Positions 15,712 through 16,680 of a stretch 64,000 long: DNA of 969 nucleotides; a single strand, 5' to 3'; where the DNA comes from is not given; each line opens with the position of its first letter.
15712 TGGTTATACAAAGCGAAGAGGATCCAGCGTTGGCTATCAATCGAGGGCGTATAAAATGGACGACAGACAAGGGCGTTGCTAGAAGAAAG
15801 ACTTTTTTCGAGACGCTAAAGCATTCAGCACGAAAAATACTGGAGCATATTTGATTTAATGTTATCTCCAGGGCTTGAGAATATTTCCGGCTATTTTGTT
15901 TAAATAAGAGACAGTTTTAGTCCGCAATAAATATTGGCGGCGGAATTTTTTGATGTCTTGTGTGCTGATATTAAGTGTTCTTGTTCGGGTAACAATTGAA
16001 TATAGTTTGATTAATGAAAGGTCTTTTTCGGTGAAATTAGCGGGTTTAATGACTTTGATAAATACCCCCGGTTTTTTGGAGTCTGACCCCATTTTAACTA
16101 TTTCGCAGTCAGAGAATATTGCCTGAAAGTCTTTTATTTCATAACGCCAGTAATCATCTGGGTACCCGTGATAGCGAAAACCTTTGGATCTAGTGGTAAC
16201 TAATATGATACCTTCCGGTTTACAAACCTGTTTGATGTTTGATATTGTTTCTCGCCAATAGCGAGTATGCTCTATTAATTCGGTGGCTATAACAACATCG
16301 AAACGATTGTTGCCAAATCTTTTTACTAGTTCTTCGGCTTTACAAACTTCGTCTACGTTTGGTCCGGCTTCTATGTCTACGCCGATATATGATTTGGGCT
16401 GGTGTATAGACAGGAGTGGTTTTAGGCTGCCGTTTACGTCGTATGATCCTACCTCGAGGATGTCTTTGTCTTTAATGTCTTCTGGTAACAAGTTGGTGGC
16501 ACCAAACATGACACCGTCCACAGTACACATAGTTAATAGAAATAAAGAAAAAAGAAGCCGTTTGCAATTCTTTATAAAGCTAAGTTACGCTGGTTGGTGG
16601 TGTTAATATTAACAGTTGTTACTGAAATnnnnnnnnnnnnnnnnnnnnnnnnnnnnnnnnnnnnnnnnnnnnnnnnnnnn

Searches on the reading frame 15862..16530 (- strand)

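Call 16: search_protein_families(library=pfam, proteins=[window:15862-16530:-], max_evalue=0.001)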
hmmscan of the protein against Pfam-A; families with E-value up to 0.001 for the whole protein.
window:15862-16530:- (222 aa): 4 families
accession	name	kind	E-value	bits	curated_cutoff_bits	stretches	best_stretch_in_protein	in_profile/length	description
PF13489.12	Methyltransf_23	-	1.8e-11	44.5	27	1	14-121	16-126/164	Methyltransferase domain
PF08241.18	Methyltransf_11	-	7.4e-07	30.2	21.2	1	62-110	48-94/95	Methyltransferase domain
PF08242.18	Methyltransf_12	-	1.4e-06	29.4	30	1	70-109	60-98/98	Methyltransferase domain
PF13847.12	Methyltransf_31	-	0.00013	22.1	27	1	62-115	60-113/145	Methyltransferase domain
